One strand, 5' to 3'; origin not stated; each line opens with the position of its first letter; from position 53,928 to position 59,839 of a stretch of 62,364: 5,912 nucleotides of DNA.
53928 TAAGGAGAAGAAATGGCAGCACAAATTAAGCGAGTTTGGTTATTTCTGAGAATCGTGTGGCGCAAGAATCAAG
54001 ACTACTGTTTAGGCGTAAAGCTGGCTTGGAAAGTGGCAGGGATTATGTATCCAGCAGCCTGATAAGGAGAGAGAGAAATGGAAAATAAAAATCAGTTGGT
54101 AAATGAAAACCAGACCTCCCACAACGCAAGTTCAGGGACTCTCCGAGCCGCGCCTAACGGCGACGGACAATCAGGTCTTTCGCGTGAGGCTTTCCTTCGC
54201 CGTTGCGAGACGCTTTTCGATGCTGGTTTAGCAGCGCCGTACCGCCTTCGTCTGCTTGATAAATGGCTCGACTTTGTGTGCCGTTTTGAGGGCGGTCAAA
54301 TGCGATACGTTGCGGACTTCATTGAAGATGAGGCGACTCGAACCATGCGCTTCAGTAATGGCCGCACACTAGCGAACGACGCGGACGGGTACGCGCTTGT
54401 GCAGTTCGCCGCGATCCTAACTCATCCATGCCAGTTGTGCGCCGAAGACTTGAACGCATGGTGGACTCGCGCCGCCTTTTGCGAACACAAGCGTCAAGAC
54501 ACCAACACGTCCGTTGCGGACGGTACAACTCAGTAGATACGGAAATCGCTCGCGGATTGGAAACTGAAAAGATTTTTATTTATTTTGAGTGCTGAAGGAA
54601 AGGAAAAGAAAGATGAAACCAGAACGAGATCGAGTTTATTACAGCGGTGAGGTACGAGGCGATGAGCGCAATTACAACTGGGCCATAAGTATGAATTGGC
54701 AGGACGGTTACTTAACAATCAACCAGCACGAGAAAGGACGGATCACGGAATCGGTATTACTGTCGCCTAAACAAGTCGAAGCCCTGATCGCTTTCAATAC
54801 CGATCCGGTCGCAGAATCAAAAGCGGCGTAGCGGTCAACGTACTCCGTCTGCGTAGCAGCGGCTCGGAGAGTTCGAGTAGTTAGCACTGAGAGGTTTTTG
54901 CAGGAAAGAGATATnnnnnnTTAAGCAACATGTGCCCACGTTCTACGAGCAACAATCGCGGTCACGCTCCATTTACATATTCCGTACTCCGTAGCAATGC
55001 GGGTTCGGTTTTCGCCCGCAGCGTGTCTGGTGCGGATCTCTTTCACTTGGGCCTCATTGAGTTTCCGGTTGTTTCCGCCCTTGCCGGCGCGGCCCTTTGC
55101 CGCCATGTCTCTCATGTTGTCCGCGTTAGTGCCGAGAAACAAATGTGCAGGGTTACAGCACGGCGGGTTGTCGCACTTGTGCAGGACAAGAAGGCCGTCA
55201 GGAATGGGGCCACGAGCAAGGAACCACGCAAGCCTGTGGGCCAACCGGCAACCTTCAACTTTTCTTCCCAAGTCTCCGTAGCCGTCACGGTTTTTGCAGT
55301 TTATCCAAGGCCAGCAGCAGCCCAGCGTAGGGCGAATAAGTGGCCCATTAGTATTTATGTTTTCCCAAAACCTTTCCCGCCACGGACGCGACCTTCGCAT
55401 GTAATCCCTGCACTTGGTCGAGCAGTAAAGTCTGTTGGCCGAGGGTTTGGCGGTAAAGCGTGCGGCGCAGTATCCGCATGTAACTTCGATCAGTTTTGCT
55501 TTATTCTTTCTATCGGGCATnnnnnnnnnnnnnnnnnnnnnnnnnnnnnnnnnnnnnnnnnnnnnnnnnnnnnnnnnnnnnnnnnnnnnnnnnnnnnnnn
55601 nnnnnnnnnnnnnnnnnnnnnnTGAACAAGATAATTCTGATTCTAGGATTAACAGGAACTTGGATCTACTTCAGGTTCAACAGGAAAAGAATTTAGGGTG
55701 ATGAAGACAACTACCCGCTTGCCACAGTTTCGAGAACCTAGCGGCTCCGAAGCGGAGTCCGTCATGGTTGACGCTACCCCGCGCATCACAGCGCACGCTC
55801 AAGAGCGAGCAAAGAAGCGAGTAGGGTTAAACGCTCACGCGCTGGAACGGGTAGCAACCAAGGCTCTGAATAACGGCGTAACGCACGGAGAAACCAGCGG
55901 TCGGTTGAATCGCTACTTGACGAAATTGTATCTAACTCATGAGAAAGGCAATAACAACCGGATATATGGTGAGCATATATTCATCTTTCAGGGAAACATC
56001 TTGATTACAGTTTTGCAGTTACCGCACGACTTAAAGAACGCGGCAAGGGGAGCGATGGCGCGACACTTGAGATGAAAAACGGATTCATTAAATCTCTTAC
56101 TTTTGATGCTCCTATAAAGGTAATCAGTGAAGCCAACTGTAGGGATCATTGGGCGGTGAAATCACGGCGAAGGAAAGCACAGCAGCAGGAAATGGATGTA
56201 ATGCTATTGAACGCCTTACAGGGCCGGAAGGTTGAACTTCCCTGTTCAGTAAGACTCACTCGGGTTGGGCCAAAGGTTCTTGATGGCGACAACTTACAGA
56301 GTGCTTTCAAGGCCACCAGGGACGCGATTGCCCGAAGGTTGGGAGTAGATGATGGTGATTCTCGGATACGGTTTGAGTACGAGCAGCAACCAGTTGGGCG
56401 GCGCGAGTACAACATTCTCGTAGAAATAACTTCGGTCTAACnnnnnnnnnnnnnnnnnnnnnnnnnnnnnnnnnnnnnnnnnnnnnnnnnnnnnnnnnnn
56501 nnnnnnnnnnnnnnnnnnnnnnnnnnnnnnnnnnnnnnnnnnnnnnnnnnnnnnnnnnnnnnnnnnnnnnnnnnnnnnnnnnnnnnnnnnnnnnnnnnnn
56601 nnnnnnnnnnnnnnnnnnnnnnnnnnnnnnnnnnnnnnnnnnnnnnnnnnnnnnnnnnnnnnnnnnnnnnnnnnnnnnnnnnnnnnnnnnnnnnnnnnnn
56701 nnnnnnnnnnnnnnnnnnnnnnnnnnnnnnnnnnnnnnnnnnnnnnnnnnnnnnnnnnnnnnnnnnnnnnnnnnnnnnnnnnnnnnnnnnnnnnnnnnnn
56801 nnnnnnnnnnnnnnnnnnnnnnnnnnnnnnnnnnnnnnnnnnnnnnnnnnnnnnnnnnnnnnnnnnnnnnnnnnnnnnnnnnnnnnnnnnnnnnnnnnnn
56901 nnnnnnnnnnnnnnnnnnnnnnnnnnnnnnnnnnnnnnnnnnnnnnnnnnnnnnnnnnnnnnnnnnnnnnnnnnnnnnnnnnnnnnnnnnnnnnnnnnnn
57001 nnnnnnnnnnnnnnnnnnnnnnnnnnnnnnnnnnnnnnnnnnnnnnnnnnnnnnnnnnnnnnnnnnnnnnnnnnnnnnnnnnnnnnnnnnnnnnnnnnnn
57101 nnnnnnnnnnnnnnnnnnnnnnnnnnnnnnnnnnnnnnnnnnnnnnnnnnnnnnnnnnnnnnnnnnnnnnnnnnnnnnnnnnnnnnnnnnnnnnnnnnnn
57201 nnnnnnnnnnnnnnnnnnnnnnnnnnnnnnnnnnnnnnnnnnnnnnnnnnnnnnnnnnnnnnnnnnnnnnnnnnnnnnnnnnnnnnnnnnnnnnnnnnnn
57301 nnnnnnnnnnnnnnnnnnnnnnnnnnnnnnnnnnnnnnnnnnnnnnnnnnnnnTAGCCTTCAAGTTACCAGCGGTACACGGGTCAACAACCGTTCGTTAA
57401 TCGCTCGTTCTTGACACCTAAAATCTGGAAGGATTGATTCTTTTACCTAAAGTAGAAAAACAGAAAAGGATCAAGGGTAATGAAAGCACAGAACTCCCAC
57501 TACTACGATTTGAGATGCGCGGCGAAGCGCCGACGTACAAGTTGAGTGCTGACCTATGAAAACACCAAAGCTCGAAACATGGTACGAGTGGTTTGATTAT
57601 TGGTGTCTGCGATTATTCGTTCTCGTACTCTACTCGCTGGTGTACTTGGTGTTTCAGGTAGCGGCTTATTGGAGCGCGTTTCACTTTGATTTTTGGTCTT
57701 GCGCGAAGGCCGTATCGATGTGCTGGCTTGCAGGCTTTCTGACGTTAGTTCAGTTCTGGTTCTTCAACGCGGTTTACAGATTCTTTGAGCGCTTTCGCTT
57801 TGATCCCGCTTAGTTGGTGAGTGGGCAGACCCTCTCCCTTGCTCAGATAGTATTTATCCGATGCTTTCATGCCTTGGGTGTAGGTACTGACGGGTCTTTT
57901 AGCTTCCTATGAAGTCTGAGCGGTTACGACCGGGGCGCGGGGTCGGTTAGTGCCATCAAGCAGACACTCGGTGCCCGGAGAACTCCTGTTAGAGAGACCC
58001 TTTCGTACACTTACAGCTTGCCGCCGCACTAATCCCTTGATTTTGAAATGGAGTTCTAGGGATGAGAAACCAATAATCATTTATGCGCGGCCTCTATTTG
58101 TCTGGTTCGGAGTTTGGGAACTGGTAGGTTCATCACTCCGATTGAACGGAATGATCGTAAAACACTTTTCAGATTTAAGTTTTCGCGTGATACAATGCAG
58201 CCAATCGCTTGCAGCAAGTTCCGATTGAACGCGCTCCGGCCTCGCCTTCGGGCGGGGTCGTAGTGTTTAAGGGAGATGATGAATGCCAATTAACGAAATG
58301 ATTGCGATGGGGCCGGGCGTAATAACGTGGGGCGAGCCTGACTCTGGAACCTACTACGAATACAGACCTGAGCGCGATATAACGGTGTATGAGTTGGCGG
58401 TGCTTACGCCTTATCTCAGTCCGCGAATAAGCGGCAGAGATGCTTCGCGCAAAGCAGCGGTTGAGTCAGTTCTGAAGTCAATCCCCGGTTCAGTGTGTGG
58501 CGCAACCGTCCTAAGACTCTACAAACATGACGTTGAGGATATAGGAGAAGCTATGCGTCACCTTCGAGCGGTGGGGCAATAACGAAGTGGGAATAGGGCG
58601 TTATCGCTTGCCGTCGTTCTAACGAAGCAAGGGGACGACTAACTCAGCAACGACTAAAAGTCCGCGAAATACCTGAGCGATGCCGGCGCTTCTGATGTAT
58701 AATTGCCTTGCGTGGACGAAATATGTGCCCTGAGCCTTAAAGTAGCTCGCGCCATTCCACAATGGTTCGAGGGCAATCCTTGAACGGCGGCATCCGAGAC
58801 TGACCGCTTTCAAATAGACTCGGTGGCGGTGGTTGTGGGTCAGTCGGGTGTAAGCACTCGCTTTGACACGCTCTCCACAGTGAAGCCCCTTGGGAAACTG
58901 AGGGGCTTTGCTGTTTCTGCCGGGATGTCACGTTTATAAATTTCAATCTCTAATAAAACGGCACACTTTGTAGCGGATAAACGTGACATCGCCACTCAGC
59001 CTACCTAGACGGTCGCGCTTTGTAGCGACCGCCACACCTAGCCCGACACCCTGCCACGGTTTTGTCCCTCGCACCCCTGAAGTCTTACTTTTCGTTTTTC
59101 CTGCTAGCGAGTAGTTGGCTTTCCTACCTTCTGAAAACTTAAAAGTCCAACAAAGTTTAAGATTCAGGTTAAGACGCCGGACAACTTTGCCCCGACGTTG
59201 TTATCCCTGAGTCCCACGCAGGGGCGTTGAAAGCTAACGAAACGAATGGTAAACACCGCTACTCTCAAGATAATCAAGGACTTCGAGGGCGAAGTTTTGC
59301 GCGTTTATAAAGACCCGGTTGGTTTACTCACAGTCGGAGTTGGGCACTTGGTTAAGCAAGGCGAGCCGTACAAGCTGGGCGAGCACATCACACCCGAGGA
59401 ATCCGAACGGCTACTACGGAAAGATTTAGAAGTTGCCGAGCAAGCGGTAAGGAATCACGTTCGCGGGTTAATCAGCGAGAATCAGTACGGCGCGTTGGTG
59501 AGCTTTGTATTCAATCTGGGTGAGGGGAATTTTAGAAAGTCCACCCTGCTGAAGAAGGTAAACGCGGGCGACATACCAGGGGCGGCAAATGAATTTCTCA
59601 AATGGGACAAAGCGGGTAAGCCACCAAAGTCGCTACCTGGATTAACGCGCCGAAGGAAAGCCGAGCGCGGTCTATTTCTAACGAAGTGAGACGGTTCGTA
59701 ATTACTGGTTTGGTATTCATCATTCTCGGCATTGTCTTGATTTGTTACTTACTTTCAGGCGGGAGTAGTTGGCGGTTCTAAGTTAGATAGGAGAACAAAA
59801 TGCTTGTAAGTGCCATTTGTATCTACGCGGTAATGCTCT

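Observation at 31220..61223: A conserved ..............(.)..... cassette recurs about ten times, always co-oriented with local transcription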

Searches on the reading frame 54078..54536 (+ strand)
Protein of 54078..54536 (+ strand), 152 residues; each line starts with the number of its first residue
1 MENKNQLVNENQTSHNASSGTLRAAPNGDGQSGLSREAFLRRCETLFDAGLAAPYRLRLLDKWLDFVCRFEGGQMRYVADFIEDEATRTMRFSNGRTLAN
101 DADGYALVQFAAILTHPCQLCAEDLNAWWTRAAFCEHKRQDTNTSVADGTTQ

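Call 27: search_protein_families(library=pfam, max_evalue=0.01, proteins=[window:54078-54536:+])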
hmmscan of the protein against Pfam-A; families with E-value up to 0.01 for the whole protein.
window:54078-54536:+ (152 aa): 0 families

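Call 47: find_homologous_proteins(query=window:54078-54536:+, max_evalue=0.001)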
Query window:54078-54536:+ (152 aa): 24 proteins with E <= 0.001 among 71 candidates.
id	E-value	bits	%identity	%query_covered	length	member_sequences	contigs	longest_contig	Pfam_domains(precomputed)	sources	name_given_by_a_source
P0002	5.5e-99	346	100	100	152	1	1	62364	-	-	-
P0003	1.8e-42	163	68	68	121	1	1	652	-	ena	-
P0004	3.3e-42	162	68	69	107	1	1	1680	-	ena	-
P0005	6.0e-42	161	64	70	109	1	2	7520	-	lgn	-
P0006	1.2e-41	160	63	75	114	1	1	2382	-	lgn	-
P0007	1.8e-41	160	70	69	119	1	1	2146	-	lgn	-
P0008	2.1e-41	159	62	74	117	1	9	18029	-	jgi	jgi:hypothetical protein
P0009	3.3e-41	159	66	70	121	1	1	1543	-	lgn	-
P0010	1.8e-39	153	65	70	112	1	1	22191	-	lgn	-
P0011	2.8e-38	149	65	70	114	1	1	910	-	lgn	-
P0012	2.2e-37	146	65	69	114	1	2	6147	-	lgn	-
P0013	1.7e-36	143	61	69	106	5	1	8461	-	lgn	-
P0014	3.2e-36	143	63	69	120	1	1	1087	-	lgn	-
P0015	3.6e-36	142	59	70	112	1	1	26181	-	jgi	jgi:hypothetical protein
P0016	8.3e-36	141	58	76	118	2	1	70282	-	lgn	-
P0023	4.4e-32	129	56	76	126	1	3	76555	-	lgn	-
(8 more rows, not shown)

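Call 49: find_encoding_contigs(protein=P0016, flank=10000, max_places=2)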
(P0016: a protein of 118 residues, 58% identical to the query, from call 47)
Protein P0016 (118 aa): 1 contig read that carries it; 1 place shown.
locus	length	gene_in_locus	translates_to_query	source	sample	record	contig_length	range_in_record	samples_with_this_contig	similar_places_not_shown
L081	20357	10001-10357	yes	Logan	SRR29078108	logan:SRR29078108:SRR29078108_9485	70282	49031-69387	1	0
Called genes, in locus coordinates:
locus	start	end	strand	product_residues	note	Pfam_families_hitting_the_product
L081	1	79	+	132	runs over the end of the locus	PF12836:HHH_3, PF00633:HHH (faint)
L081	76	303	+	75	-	-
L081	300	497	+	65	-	-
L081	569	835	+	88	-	-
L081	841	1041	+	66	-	-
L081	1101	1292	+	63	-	-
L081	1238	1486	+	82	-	-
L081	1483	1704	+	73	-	-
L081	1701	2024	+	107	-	PF21779:DUF6874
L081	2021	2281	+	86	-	-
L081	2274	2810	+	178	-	-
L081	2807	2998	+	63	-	-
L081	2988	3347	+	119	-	PF13560:HTH_31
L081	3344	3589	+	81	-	-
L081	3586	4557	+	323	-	-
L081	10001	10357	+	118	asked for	-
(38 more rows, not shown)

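Call 50: find_encoding_contigs(protein=P0023, flank=10000, max_places=2)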
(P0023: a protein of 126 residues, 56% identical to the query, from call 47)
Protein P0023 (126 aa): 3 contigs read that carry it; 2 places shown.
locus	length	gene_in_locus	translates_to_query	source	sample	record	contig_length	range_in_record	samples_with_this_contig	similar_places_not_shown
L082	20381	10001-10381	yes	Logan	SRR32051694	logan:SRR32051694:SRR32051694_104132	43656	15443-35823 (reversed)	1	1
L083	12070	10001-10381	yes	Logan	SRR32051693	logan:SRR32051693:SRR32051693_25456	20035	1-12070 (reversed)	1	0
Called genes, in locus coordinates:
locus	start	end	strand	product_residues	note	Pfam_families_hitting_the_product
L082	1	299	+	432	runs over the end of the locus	PF00772:DnaB, PF03796:DnaB_C, PF06745:ATPase (weak), PF13481:AAA_25 (weak), PF03796:DnaB_C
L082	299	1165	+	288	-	PF00145:DNA_methylase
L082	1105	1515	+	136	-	-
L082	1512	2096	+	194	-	-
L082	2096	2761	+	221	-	-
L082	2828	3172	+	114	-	-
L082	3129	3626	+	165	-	-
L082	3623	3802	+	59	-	-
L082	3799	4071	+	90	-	-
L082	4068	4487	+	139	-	-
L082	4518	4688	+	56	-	-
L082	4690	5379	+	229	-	PF00929:RNase_T (faint)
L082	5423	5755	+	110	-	-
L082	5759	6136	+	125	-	-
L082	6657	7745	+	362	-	PF02511:Thy1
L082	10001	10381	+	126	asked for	-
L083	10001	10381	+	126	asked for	-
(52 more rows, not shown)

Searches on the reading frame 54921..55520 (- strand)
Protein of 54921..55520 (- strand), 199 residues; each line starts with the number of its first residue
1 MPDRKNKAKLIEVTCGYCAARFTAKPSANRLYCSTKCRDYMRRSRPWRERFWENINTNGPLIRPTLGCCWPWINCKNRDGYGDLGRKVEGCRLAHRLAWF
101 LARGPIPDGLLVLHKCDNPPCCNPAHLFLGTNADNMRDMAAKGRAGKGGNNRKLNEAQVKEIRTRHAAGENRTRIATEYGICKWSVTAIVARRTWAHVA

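Call 80: search_protein_families(library=pfam, max_evalue=0.01, proteins=[window:54921-55520:-])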
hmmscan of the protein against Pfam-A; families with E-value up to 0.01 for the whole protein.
window:54921-55520:- (199 aa): 3 families
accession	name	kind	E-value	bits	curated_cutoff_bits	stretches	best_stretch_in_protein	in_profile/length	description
PF13392.12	HNH_3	-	2.6e-15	56.2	24.8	1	92-137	1-46/46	HNH endonuclease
PF02796.21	HTH_7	-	0.0011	19.5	23.8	1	152-182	4-34/45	Helix-turn-helix domain of resolvase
PF05551.17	zf-His_Me_endon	-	0.0013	19.4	27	1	112-140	67-95/131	Zinc-binding loop region of homing endonuclease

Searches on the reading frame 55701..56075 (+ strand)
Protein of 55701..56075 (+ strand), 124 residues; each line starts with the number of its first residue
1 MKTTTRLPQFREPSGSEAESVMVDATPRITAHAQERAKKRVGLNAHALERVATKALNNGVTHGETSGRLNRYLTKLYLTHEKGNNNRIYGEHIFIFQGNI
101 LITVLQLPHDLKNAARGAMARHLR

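Call 27: search_protein_families(library=pfam, max_evalue=0.01, proteins=[window:55701-56075:+])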
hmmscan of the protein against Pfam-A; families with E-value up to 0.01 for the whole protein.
window:55701-56075:+ (124 aa): 0 families

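Call 58: search_protein_representatives(protein=window:55701-56075:+)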
Query: 124 residues. Proteins with E-value up to 0.001 (for the whole library): 1299; up to 1e-10: 409; up to 1e-30: 0. The best 150 are listed.
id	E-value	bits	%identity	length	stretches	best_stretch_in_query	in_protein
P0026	5.7e-29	116.7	56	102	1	23-119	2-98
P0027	1.1e-26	109.4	59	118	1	26-117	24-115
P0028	3.7e-23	98.0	54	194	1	29-115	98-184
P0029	7.8e-23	97.0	51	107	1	27-112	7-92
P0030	5.1e-22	94.3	52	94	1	29-116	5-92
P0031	6.4e-22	94.0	49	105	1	23-116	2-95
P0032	7.7e-22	93.8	51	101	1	29-117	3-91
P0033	2.3e-21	92.3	54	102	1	26-108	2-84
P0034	2.3e-21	92.2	48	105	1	27-113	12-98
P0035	5.0e-21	91.1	48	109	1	24-116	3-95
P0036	5.3e-21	91.1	43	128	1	14-116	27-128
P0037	5.4e-21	91.0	47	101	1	28-121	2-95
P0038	5.5e-21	91.0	47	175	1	19-112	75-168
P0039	1.8e-20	89.4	48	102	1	29-121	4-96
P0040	2.6e-20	88.8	46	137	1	28-120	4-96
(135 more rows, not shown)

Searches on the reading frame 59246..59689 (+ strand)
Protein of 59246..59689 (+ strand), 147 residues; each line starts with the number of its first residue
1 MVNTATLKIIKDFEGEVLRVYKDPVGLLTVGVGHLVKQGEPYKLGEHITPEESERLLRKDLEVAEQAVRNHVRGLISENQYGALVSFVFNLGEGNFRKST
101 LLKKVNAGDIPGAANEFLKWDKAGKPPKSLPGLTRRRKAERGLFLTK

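Call 80: search_protein_families(library=pfam, max_evalue=0.01, proteins=[window:59246-59689:+])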
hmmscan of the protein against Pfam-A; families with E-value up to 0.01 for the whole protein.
window:59246-59689:+ (147 aa): 1 family
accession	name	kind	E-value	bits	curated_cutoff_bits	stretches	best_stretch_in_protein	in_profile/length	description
PF00959.24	Phage_lysozyme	-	6.8e-42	143.2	22.3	1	11-140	1-125/125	Phage lysozyme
